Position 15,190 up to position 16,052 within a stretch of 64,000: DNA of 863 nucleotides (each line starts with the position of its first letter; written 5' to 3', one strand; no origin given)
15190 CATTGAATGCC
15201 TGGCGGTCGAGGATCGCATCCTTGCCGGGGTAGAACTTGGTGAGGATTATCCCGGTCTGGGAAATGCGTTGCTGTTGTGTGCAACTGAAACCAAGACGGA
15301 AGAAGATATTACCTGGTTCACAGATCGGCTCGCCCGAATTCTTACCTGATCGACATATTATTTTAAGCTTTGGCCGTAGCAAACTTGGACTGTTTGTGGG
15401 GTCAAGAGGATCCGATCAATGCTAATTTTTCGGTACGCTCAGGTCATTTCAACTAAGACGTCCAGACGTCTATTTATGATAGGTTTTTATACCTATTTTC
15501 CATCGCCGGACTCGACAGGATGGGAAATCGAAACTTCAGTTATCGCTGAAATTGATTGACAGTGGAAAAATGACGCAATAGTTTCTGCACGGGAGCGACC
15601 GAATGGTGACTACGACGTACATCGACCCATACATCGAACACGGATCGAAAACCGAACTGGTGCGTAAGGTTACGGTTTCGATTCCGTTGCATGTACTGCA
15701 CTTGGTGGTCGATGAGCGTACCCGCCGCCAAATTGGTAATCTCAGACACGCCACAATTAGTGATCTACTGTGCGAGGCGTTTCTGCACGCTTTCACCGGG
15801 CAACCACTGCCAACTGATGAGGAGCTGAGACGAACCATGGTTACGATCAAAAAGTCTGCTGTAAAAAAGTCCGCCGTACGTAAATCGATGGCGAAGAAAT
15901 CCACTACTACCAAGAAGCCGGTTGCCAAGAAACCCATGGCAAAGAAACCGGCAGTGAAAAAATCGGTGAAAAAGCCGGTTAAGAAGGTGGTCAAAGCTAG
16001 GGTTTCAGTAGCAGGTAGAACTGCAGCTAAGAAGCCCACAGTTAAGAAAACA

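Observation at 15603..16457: MetJ repressor core fused in frame to a ~205-aa polycationic histone-H1/AlgP-like tail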

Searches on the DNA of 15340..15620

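Call 36: search_rna_families(source=window, start=15340, end=15620, threshold=evalue, max_evalue=1)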
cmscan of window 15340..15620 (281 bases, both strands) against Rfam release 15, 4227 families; matches with E-value up to 1: 0.
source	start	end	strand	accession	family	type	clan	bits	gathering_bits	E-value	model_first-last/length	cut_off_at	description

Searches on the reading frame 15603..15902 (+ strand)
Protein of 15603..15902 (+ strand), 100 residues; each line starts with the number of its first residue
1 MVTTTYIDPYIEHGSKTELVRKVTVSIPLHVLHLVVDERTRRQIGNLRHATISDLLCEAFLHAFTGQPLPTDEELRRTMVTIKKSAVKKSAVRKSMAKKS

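Call 18: find_related_loci(query=window:15603-15902:+, collection=genome_contigs, flank=3000)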
Query window:15603-15902:+ (100 aa) in genome_contigs; peptide patterns used: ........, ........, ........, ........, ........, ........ (x = any residue, [..] = any of these).
600 stretches matched a pattern (row limit reached: there are more); 467 encode a relative of the query (tblastn E <= 1e-3); the best 80 are kept; 80 distinct loci.
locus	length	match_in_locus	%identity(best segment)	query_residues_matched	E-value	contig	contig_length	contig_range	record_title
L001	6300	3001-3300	71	4-100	9e-47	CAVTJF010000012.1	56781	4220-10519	MAG: uncultured Gammaproteobacteria bacterium isolate MFD05684.bin.2.80 genome assembly, contig: contig_114678, whole ge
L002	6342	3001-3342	65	1-100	1e-43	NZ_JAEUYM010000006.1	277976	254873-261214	Luteibacter sp. CQ10 NODE_6_length_277976_cov_156.796804, whole genome shotgun sequence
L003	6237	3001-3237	84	1-79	5e-43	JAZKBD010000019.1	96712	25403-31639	MAG: Pseudomonadota bacterium isolate ADI_H3L2_1_122_18_3-bin063_1 ADIH3L21_B063_1_000000000019, whole genome shotgun se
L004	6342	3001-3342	64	1-98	7e-43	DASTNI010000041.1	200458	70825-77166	MAG TPA_asm: Rhodanobacteraceae bacterium isolate SMAG_U2138 k141_990216, whole genome shotgun sequence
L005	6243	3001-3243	79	1-81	1e-42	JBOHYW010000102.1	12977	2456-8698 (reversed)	MAG: Rhodanobacteraceae bacterium isolate SE1508_metabat2.bin.29_sub NODE_1038_length_12977_cov_2.021790, whole genome s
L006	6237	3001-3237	80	1-79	1e-42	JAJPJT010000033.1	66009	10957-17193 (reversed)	MAG: Gammaproteobacteria bacterium isolate Centralia_MAG_536 k107_24700346, whole genome shotgun sequence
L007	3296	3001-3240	80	1-80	6e-42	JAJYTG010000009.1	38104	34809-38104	MAG: Proteobacteria bacterium isolate DX1.bin8 NODE_1462_length_38104_cov_7.896069, whole genome shotgun sequence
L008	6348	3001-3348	62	1-100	4e-42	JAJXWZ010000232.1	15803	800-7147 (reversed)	MAG: Proteobacteria bacterium isolate BP6.bin123 NODE_5682_length_15803_cov_2.617441, whole genome shotgun sequence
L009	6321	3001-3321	67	1-100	6e-42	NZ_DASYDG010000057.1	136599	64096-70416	MAG: Pinirhizobacter sp. isolate SMAG_U4953 k141_281193, whole genome shotgun sequence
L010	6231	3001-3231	81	1-77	4e-42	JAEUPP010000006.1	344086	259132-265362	MAG: Rhodanobacteraceae bacterium isolate new MAG-228 k141_315117, whole genome shotgun sequence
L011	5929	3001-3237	78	1-79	3e-41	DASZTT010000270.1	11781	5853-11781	MAG TPA_asm: Rhodanobacteraceae bacterium isolate SMAG_U6083 k141_598795, whole genome shotgun sequence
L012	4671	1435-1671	78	1-79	4e-41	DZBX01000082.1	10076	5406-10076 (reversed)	MAG TPA_asm: Rhodanobacter sp. isolate SulCav_PC08_64_68_98 SulCav_PC08-64_5271_length_10076_cov_52.301267, whole genome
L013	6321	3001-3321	61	6-99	8e-41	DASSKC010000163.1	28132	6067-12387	MAG TPA_asm: Oleiagrimonas sp. isolate SMAG_U1131 k141_730477, whole genome shotgun sequence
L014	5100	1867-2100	81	1-78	5e-41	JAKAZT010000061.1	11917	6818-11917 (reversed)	MAG: Proteobacteria bacterium isolate ZJ1.bin62 NODE_7597_length_11917_cov_29.212977, whole genome shotgun sequence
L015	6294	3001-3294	66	6-100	7e-41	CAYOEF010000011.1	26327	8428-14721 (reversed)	MAG TPA_asm: uncultured Rhodanobacteraceae bacterium isolate SRP187154_co1_299 genome assembly, contig: NODE_1827_length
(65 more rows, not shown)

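Call 27: search_protein_representatives(protein=window:15603-15842:+)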
Query: 80 residues. Proteins with E-value up to 0.001 (for the whole library): 65; up to 1e-10: 47; up to 1e-30: 3. The best 65 are listed.
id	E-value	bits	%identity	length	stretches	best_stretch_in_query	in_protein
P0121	3.2e-32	125.6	78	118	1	5-77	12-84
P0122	1.8e-31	123.3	75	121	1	4-78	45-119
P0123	2.4e-31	122.9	77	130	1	5-79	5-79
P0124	1.1e-30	120.8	73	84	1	1-79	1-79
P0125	1.3e-30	120.6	75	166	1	3-79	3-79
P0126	9.6e-30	117.8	74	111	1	5-77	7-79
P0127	4.8e-29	115.6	73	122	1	5-77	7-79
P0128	5.8e-29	115.3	73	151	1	5-77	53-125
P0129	6.5e-29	115.1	73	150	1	5-77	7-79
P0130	9.9e-29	114.6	71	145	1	5-77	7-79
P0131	1.2e-28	114.3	72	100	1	5-78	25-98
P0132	1.3e-28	114.2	73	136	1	5-77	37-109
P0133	2.9e-28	113.1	70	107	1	5-78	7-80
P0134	3.3e-28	112.9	67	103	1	5-77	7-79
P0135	3.7e-28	112.7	70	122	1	5-77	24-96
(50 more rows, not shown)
